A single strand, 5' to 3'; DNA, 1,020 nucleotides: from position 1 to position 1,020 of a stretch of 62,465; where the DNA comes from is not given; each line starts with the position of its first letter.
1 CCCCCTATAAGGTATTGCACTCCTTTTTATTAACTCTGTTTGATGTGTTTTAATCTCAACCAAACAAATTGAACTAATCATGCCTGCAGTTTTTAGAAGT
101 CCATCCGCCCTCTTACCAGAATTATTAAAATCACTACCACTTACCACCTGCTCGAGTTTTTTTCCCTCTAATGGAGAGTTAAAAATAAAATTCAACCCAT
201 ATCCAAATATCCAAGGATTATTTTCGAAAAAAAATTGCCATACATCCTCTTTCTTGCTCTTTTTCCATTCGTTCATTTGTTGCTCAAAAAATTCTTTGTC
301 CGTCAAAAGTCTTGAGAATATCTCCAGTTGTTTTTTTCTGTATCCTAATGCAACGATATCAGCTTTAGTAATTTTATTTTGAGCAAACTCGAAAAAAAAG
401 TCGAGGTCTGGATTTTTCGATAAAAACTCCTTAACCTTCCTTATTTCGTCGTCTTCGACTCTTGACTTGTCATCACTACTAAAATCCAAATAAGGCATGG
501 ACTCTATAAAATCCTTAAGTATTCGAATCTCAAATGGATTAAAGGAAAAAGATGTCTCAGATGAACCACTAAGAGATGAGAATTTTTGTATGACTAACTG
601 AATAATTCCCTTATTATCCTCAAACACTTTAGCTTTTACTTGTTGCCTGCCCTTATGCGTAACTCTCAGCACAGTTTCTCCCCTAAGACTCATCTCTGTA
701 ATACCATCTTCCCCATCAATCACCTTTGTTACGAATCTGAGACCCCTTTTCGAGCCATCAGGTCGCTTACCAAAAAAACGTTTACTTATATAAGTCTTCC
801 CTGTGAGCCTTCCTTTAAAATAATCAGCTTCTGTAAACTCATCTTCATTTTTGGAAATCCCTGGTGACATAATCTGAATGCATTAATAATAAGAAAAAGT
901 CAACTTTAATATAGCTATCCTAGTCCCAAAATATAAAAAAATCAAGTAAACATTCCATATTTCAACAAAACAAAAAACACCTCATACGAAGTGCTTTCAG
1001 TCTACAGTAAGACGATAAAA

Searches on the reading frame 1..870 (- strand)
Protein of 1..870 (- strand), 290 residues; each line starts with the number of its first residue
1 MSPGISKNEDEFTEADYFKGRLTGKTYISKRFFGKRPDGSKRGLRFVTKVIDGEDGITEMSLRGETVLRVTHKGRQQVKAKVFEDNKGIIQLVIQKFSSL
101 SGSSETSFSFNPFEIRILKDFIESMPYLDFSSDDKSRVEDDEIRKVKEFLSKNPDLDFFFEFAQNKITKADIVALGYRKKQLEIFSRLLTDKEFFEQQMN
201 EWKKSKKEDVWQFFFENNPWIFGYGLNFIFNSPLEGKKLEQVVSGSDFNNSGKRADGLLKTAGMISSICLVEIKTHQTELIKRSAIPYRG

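Call 12: search_protein_families(library=pfam, proteins=[window:1-870:-], max_evalue=0.01)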
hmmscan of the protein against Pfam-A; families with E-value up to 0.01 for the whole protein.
window:1-870:- (290 aa): 1 family
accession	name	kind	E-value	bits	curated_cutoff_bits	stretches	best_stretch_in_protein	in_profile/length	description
PF14082.12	SduA_C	-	3.3e-10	40.8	27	1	206-284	2-62/159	Shedu protein SduA, C-terminal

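Call 13: search_protein_families(library=padloc, proteins=[window:1-870:-], max_evalue=0.01)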
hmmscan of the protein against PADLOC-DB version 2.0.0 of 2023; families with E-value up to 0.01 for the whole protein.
window:1-870:- (290 aa): 9 families
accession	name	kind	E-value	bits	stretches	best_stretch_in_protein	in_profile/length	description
PDLC00394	SduA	-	2.2e-84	281.8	1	14-289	4-280/392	DUF4263 domain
PDLC00392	SduA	-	8.2e-38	128.6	1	14-284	6-284/396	DUF4263 domain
PDLC00391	SduA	-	9.3e-34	115.2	1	119-283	125-289/402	DUF4263 domain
PDLC00382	SduA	-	3.1e-12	44.6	1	161-283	111-217/336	DUF4263 domain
PDLC00384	SduA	-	3.1e-12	44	1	195-290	278-367/476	DUF4263 domain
PDLC00400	SduA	-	3.7e-09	34.4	1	197-284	117-200/308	DUF4263 domain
PDLC00399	SduA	-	8.1e-09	33.3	1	198-284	193-274/375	DUF4263 domain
PDLC00380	SduA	-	1.1e-07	28.7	1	200-289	292-374/480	DUF4263 domain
PDLC00406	SduA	-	0.00054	18.1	1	196-283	140-226/326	DUF4263 domain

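Call 58: find_homologous_proteins(query=window:1-870:-, max_evalue=1e-20)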
Query window:1-870:- (290 aa): 900 proteins with E <= 1e-20 among 2121 candidates; the best 120 are listed.
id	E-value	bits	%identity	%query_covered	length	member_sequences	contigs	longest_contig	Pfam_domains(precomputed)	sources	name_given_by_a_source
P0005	1.4e-114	400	66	97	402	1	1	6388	PF14082.13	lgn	-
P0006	8.9e-102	358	60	97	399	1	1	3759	PF14082.13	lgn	-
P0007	2.0e-94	334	53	100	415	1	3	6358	PF14082.13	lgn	-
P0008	3.9e-93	330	55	94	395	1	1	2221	PF14082.13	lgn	-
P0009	5.8e-93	329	53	97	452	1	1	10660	PF14082.13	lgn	-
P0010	9.8e-93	329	53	97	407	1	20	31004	PF14082.13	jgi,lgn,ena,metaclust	metaclust:\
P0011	4.1e-89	317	54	95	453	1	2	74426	PF14082.13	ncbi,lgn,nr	ncbi:DUF4263 domain-containing protein [Patescibacteria group bacterium]|nr:DUF4263 domain-containin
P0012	1.1e-86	309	55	94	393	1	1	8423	PF14082.13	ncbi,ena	-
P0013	1.4e-85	305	51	96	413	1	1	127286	PF14082.13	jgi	jgi:hypothetical protein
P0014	1.7e-85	305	51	97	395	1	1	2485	PF14082.13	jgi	-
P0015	4.7e-80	287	53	94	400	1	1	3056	PF14082.13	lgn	-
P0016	4.9e-80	287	49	97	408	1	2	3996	PF14082.13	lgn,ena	-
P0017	5.8e-76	274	49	97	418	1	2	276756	PF14082.13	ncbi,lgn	-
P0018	2.7e-75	271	48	97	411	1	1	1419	PF14082.13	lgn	-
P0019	1.0e-74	270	51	97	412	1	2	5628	PF14082.13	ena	-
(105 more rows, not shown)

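Call 59: find_encoding_contigs(protein=P0005, flank=6000, max_places=3)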
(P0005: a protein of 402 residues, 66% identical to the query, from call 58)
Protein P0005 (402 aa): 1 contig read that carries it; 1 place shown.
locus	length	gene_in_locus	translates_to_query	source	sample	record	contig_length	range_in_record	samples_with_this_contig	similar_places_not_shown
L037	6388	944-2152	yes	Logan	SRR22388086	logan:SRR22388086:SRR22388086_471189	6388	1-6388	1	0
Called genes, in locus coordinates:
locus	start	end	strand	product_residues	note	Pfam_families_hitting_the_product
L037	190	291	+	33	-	-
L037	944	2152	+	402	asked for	PF14082:SduA_C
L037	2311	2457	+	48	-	-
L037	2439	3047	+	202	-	PF00589:Phage_integrase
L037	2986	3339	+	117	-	PF08029:HisG_C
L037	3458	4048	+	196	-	PF00702:Hydrolase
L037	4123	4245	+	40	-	-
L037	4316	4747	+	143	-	-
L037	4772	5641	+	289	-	PF02424:ApbE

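Call 60: find_encoding_contigs(protein=P0006, flank=6000, max_places=3)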
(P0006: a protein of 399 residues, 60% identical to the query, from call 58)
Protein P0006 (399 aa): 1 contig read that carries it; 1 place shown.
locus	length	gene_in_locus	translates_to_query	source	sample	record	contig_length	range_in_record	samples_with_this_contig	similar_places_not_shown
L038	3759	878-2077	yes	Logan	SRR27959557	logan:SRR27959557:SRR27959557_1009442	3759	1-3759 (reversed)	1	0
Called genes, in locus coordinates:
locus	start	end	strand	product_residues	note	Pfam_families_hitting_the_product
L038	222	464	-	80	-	-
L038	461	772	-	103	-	-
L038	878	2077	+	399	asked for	PF14082:SduA_C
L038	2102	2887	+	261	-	PF14280:DUF4365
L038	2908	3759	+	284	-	?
